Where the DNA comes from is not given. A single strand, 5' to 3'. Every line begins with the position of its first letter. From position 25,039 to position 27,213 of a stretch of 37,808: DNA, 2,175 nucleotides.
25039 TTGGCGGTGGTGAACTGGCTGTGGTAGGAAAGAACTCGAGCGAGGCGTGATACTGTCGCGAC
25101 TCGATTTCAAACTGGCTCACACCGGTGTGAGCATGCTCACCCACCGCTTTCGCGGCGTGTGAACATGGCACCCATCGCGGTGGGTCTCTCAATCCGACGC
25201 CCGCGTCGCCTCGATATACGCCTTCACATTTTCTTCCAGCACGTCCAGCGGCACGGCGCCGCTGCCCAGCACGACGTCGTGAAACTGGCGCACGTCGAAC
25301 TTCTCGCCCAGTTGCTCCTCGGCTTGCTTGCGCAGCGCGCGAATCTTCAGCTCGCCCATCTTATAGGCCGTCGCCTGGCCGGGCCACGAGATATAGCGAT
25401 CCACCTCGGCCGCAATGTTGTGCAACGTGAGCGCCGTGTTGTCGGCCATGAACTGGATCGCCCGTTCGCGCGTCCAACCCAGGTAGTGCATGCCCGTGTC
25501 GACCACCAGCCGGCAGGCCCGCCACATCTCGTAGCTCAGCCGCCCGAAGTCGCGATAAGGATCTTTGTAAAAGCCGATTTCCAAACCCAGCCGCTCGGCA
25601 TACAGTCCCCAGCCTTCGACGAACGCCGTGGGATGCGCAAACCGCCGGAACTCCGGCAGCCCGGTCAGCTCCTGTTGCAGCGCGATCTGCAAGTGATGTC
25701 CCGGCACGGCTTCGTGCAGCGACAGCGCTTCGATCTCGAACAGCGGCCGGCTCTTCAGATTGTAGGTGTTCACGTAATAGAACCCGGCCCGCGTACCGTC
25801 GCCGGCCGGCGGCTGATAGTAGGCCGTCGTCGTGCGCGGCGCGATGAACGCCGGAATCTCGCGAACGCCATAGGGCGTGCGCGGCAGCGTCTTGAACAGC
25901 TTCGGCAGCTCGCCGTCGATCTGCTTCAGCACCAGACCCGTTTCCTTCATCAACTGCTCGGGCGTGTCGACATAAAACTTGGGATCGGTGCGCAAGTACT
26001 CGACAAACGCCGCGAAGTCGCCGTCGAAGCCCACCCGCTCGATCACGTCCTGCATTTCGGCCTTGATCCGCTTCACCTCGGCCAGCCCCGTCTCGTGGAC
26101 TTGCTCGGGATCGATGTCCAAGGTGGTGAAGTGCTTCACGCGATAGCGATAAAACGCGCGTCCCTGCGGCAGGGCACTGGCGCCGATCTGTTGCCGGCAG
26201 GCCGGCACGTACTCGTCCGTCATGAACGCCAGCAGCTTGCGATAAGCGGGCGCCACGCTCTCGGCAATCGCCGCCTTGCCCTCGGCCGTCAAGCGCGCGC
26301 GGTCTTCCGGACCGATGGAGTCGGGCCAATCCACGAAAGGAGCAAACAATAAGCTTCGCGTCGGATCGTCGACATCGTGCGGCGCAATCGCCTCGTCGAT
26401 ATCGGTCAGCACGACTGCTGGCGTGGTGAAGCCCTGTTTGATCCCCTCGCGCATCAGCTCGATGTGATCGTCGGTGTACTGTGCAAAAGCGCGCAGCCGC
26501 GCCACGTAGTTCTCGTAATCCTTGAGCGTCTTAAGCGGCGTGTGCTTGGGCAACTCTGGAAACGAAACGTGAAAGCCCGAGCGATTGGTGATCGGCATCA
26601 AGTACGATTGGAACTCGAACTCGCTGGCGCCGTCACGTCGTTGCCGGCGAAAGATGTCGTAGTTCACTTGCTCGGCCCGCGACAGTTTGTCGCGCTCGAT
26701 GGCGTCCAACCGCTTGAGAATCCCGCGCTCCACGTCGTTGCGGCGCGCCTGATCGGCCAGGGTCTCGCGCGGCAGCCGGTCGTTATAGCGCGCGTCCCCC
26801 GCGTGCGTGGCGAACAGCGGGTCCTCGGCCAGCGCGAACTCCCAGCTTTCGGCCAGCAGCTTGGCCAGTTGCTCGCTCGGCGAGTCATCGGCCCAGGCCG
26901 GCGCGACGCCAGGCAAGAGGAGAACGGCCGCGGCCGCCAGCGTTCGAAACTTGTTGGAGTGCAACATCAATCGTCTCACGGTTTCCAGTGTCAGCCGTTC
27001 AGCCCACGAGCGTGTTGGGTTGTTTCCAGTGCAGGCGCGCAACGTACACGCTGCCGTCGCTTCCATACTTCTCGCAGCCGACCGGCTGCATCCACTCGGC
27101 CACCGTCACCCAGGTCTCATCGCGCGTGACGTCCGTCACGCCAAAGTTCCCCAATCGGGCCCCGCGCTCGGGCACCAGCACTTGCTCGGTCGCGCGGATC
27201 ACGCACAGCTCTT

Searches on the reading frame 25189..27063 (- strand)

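Call 10: search_protein_families(library=pfam, proteins=[window:25189-27063:-], max_evalue=0.001)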
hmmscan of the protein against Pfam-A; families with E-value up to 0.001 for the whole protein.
window:25189-27063:- (624 aa): 1 family
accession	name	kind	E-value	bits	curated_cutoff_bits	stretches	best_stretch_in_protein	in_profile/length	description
PF05960.17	DUF885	-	4.2e-183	611.2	32.4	1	82-613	1-532/532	Bacterial protein of unknown function (DUF885)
